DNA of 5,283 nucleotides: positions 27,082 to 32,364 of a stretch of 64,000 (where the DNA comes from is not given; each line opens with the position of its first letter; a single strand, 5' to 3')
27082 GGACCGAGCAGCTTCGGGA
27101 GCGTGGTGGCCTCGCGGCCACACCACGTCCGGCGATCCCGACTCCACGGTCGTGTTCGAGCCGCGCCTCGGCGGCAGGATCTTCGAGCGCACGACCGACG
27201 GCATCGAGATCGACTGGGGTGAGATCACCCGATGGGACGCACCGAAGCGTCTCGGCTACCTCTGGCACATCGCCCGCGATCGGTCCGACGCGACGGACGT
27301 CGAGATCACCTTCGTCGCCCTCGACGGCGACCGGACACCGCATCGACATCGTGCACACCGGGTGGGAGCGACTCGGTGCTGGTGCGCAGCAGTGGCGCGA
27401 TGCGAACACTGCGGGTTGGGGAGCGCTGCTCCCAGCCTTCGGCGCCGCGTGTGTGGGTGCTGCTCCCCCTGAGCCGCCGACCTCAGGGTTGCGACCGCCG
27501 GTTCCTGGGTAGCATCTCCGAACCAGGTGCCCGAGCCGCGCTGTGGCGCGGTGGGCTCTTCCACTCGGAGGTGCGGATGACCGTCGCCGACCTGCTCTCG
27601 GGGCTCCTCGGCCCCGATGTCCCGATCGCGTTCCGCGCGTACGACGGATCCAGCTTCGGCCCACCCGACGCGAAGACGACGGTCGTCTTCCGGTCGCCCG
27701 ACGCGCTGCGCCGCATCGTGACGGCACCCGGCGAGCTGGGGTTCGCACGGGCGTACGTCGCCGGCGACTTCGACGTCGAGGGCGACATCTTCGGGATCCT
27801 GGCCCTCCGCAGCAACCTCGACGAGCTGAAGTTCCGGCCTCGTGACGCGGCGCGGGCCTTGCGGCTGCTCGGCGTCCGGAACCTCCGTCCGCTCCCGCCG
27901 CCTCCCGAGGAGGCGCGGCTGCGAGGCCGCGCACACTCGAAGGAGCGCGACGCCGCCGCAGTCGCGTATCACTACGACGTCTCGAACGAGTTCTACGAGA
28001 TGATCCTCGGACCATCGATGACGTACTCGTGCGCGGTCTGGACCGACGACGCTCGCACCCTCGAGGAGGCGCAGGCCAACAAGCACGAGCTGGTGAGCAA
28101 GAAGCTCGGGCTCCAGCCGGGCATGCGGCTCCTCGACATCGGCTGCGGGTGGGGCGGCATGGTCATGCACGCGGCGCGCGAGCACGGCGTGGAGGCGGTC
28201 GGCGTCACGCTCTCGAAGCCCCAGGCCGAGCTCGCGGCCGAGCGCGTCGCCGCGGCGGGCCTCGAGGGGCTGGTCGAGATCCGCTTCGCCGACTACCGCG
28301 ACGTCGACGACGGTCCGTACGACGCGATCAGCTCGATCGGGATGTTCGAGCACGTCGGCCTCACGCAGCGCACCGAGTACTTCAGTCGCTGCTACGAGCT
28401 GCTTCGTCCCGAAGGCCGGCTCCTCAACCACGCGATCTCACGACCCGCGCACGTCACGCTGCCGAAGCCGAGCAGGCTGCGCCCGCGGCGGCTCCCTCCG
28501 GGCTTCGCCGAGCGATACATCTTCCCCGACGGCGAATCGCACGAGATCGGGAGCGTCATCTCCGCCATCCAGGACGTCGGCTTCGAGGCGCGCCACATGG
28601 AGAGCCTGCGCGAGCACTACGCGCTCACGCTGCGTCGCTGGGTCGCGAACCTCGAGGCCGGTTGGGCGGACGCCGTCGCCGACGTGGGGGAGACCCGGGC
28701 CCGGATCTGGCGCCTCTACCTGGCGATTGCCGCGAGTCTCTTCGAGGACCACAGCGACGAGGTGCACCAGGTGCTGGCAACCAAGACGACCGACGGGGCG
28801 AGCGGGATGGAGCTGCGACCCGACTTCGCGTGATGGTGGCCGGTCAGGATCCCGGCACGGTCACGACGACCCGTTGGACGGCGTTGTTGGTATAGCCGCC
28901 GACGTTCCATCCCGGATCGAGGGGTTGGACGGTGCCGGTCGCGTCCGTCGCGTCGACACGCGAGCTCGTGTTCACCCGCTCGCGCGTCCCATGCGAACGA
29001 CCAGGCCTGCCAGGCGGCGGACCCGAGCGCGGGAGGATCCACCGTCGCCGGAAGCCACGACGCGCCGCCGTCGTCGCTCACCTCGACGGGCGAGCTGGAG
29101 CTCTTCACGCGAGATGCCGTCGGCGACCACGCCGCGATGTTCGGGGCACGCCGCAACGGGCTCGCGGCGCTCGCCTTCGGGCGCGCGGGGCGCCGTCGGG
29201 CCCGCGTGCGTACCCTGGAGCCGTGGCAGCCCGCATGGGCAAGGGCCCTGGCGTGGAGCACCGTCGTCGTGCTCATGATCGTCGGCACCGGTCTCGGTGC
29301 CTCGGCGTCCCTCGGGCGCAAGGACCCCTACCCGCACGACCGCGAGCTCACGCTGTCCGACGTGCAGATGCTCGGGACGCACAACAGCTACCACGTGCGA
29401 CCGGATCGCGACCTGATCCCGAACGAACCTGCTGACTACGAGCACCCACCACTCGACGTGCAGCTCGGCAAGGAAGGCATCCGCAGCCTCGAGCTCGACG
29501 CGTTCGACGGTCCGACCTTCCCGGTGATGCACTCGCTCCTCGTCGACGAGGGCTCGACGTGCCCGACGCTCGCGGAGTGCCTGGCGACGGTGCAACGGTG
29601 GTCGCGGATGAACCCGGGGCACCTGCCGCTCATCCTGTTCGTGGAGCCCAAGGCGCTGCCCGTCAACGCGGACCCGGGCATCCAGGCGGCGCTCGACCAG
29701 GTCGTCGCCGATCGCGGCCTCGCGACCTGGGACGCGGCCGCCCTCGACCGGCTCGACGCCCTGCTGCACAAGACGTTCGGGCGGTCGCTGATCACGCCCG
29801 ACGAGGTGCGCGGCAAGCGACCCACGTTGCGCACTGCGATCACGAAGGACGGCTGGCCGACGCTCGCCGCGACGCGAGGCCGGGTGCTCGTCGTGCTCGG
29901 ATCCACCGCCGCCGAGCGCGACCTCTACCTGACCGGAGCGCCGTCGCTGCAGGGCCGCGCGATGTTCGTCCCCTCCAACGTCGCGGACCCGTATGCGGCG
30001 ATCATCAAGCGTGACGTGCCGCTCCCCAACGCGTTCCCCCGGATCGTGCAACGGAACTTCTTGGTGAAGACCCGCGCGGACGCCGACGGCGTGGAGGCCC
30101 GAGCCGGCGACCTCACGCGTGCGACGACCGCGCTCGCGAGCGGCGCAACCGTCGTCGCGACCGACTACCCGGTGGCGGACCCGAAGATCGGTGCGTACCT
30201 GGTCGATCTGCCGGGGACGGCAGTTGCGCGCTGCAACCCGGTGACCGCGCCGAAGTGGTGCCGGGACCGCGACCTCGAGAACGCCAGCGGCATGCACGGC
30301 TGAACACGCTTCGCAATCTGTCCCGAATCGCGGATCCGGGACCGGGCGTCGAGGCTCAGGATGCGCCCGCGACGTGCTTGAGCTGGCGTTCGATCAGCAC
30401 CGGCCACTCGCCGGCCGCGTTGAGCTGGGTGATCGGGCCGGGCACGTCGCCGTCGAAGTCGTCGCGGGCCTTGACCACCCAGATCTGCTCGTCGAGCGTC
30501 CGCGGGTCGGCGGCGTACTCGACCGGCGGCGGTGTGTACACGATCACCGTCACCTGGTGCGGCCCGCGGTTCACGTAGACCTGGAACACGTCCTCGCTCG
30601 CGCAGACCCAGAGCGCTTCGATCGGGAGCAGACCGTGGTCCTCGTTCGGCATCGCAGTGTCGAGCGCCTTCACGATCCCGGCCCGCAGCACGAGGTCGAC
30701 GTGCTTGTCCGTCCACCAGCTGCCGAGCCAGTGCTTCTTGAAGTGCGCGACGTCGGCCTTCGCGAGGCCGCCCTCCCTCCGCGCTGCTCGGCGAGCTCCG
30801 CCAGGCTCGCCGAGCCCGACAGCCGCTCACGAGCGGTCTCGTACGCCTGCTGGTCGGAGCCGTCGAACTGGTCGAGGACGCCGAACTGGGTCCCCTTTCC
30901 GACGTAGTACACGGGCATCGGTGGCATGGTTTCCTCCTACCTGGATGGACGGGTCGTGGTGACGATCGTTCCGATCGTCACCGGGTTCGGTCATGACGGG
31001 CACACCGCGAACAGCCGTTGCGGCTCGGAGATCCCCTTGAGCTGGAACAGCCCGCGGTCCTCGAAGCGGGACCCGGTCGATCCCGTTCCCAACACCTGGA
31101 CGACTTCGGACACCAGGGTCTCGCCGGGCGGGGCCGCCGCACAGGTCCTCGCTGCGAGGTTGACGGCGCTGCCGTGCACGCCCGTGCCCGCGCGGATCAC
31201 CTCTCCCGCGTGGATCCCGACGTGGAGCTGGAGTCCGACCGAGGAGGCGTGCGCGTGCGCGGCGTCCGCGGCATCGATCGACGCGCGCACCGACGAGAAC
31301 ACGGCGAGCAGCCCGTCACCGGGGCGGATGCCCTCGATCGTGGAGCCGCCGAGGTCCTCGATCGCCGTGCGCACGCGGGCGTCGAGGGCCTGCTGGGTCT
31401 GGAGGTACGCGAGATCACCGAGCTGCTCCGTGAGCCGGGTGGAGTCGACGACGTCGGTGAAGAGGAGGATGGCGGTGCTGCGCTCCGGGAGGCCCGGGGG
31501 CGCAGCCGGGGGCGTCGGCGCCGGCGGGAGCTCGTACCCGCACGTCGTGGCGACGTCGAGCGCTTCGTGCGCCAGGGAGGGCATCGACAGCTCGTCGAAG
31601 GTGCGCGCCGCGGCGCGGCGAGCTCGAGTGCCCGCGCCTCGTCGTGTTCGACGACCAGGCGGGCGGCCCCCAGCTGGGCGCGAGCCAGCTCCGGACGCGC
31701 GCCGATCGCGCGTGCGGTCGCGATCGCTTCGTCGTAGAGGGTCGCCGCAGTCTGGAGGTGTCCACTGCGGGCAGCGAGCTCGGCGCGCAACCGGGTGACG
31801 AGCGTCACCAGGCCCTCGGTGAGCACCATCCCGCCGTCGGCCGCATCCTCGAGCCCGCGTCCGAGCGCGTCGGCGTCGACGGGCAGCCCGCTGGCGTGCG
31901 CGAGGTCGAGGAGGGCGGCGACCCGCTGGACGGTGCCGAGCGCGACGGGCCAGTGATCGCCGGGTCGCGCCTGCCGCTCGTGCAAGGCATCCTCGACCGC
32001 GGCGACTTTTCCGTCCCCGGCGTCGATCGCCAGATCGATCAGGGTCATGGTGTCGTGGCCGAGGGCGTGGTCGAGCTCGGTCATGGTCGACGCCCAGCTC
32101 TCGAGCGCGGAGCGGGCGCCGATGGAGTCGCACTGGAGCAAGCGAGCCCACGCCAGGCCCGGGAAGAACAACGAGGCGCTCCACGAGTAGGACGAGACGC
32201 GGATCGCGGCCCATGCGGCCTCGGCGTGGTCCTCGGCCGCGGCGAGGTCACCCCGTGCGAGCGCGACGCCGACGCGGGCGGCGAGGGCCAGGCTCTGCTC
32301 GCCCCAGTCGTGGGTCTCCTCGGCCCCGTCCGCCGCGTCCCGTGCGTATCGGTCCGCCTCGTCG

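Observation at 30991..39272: Compact Ser/Thr-kinase - FHA - dual cyclase - STAND signalling island next to a VWA-containing giant surface protein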

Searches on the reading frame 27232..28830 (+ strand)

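Call 65: search_protein_families(library=pfam, proteins=[window:27232-28830:+], max_evalue=0.001)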
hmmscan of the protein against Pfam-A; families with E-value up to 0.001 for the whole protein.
window:27232-28830:+ (533 aa): 7 families
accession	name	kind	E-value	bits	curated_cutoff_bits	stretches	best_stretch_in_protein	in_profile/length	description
PF02353.26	CMAS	-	2.2e-90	303.1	27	1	235-514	1-273/273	Mycolic acid cyclopropane synthetase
PF13649.12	Methyltransf_25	-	1.2e-14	55.2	27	1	301-395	2-97/97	Methyltransferase domain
PF08242.18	Methyltransf_12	-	2e-14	54.6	30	1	301-397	1-98/98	Methyltransferase domain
PF08241.18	Methyltransf_11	-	9.5e-13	49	21.2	1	301-398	1-94/95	Methyltransferase domain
PF13489.12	Methyltransf_23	-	1.8e-10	41.2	27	1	285-399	14-116/164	Methyltransferase domain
PF13847.12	Methyltransf_31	-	6.8e-06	26.3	27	1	295-403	2-113/145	Methyltransferase domain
PF01135.25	PCMT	-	0.00021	21.5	20.3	1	285-366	62-146/210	Protein-L-isoaspartate(D-aspartate) O-methyltransferase (PCMT)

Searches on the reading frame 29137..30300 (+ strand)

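Call 65: search_protein_families(library=pfam, proteins=[window:29137-30300:+], max_evalue=0.001)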
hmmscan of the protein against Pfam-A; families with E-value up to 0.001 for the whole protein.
window:29137-30300:+ (388 aa): 1 family
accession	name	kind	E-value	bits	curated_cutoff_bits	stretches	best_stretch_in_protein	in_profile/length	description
PF16670.11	PI-PLC-C1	-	1.5e-72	244.9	29.9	2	124-368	92-329/329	Phosphoinositide phospholipase C, Ca2+-dependent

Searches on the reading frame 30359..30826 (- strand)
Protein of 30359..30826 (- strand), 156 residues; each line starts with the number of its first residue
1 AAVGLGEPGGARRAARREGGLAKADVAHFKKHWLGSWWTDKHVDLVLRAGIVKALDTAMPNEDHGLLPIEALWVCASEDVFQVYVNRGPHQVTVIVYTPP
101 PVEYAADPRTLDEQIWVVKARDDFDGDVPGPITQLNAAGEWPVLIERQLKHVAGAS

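Call 65: search_protein_families(library=pfam, proteins=[window:30359-30826:-], max_evalue=0.001)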
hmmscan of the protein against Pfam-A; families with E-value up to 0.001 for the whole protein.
window:30359-30826:- (156 aa): 0 families

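Call 86: search_protein_families(library=padloc, proteins=[window:30359-30826:-], max_evalue=0.01)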
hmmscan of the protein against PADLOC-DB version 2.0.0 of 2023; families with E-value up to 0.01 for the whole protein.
window:30359-30826:- (156 aa): 0 families

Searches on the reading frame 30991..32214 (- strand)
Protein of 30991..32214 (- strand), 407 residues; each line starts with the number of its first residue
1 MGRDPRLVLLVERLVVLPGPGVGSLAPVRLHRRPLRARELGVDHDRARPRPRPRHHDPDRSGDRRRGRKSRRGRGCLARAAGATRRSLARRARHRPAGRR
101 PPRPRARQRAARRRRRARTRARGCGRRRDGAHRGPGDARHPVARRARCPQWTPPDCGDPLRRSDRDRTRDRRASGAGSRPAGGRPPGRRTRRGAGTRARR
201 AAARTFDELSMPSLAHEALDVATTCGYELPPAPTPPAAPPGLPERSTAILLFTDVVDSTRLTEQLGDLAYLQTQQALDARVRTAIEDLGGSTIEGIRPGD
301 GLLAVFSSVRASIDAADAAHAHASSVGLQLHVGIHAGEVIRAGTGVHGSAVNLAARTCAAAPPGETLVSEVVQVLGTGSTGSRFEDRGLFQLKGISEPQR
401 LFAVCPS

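Call 6: search_protein_families(library=pfam, proteins=[window:30991-32214:-], max_evalue=0.01)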
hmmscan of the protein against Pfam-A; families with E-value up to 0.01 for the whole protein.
window:30991-32214:- (407 aa): 1 family
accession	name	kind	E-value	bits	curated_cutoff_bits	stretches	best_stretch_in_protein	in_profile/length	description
PF00211.25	Guanylate_cyc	-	7.9e-08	32.5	21.9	1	250-395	11-173/183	Adenylate and Guanylate cyclase catalytic domain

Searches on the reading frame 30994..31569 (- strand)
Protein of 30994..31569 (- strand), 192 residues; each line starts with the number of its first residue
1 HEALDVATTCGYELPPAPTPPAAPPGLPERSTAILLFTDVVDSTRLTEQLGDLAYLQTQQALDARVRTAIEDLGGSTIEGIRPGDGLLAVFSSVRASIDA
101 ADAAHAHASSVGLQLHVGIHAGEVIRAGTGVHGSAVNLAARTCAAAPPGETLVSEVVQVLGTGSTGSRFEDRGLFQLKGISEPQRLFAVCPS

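Call 57: find_homologous_proteins(query=window:30994-31569:-)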
Query window:30994-31569:- (192 aa): 47 proteins with E <= 0.001 among 1517 candidates.
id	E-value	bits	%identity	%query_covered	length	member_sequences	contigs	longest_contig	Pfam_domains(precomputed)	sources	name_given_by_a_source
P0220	2.7e-72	261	99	66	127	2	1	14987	PF00211.26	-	-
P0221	3.0e-53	199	59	90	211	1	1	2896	-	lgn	-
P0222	5.3e-48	182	54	89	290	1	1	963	PF27530.1,PF00211.26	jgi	jgi:class 3 adenylate cyclase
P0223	6.0e-46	175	54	82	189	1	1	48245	-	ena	-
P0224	3.6e-45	172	53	91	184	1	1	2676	PF00211.26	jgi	jgi:class 3 adenylate cyclase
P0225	2.0e-44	170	54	83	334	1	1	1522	-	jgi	jgi:class 3 adenylate cyclase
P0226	6.9e-44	168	51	90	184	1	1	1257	PF00211.26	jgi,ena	-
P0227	1.0e-43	168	53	81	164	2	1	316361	-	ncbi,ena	-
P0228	2.3e-43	167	54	85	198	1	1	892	PF00211.26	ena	-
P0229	1.1e-41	161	54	81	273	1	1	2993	PF13424.13,PF00211.26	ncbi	-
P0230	2.0e-40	157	51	90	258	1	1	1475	PF00211.26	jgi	jgi:class 3 adenylate cyclase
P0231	1.7e-36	144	49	87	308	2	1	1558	PF00211.26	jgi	jgi:class 3 adenylate cyclase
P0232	2.3e-35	140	46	95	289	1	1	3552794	-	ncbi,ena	-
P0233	4.1e-34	136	49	81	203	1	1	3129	-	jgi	jgi:class 3 adenylate cyclase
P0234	4.5e-33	133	47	83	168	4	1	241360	PF00211.26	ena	-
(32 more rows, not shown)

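Call 58: find_encoding_contigs(protein=P0227, flank=10000, max_places=1)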
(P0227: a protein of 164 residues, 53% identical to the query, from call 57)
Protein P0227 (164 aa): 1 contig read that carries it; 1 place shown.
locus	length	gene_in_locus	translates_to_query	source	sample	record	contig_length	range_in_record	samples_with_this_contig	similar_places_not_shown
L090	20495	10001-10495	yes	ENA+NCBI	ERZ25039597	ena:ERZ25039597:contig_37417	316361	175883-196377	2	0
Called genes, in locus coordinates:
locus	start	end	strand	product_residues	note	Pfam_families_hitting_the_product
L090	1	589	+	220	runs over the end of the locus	PF00072:Response_reg, PF00196:GerE, PF08281:Sigma70_r4_2 (faint)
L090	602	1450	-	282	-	PF00106:adh_short, PF08659:KR, PF13561:adh_short_C2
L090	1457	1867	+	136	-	PF12172:zf-ChsH2, PF01796:OB_ChsH2_C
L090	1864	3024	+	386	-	PF22691:Thiolase_C_1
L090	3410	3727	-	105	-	PF07366:SnoaL (weak), PF12680:SnoaL_2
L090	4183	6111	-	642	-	PF03193:RsgA_GTPase (faint), PF00009:GTP_EFTU, PF01926:MMR_HSR1 (faint), PF03144:GTP_EFTU_D2 (weak), PF22594:GTP-eEF1A_C, PF01583:APS_kinase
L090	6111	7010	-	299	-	PF01507:PAPS_reduct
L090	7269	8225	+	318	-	PF13191:AAA_16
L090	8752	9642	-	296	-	-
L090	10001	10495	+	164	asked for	-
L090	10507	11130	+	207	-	-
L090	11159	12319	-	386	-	-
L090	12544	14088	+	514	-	PF02129:Peptidase_S15, PF08530:PepX_C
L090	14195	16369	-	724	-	PF03176:MMPL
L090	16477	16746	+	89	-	PF02583:Trns_repr_metal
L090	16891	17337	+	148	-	PF08241:Methyltransf_11, PF08242:Methyltransf_12, PF13489:Methyltransf_23, PF13649:Methyltransf_25, PF13847:Methyltransf_31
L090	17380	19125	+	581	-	PF01266:DAO (faint), PF05834:Lycopene_cycl (faint), PF07992:Pyr_redox_2, PF13450:NAD_binding_8 (faint), PF13738:Pyr_redox_3, PF00070:Pyr_redox, PF02852:Pyr_redox_dim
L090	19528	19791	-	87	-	-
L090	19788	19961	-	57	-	-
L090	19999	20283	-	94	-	PF01209:Ubie_methyltran, PF08241:Methyltransf_11, PF08242:Methyltransf_12 (weak), PF13649:Methyltransf_25, PF13847:Methyltransf_31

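Call 59: find_encoding_contigs(protein=P0223, flank=10000, max_places=1)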
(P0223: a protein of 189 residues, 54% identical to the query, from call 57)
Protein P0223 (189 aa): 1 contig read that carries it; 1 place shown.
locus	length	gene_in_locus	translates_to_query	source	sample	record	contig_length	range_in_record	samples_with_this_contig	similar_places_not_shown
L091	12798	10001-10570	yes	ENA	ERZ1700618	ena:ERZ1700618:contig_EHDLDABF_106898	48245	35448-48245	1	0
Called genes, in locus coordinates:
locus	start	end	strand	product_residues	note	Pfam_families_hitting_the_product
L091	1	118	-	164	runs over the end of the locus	PF00903:Glyoxalase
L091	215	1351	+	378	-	-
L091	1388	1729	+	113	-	PF00392:GntR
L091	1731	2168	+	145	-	PF07729:FCD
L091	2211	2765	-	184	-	PF00378:ECH_1, PF16113:ECH_2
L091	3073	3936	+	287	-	PF00501:AMP-binding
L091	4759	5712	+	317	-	PF00975:Thioesterase, PF12697:Abhydrolase_6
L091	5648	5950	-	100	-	-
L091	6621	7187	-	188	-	PF13231:PMT_2 (weak)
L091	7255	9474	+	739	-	PF13191:AAA_16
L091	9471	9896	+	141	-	-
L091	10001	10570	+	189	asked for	-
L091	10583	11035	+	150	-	-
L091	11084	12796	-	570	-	?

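Call 68: search_solved_structures(query=window:30994-31569:-, max_evalue=0.01, show_alignments=3)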
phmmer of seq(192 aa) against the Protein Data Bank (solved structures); distinct sequences matched with E-value up to 0.01: 7.
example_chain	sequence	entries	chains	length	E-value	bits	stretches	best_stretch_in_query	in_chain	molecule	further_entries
1ybt_A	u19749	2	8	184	2e-22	83.5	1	26-186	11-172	hydrolase, alpha/beta hydrolase fold family | lipJ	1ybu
5d0g_A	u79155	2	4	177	6.1e-20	75.4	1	31-191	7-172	Cyclase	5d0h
4wp9_A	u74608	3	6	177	2.7e-19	73.3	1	31-191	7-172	Ma1120 | Cyclase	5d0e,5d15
4wp3_A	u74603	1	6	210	3.2e-19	73.1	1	32-191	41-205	Ma1120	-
4wp8_A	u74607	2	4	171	5.5e-19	72.3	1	31-189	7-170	Ma1120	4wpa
3mr7_A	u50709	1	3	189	3.8e-11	46.8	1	29-190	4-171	Adenylate/guanylate cyclase/hydrolase, alpha/beta fold family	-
1y10_A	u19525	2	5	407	0.0023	21.4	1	33-189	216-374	Hypothetical protein Rv1264/MT1302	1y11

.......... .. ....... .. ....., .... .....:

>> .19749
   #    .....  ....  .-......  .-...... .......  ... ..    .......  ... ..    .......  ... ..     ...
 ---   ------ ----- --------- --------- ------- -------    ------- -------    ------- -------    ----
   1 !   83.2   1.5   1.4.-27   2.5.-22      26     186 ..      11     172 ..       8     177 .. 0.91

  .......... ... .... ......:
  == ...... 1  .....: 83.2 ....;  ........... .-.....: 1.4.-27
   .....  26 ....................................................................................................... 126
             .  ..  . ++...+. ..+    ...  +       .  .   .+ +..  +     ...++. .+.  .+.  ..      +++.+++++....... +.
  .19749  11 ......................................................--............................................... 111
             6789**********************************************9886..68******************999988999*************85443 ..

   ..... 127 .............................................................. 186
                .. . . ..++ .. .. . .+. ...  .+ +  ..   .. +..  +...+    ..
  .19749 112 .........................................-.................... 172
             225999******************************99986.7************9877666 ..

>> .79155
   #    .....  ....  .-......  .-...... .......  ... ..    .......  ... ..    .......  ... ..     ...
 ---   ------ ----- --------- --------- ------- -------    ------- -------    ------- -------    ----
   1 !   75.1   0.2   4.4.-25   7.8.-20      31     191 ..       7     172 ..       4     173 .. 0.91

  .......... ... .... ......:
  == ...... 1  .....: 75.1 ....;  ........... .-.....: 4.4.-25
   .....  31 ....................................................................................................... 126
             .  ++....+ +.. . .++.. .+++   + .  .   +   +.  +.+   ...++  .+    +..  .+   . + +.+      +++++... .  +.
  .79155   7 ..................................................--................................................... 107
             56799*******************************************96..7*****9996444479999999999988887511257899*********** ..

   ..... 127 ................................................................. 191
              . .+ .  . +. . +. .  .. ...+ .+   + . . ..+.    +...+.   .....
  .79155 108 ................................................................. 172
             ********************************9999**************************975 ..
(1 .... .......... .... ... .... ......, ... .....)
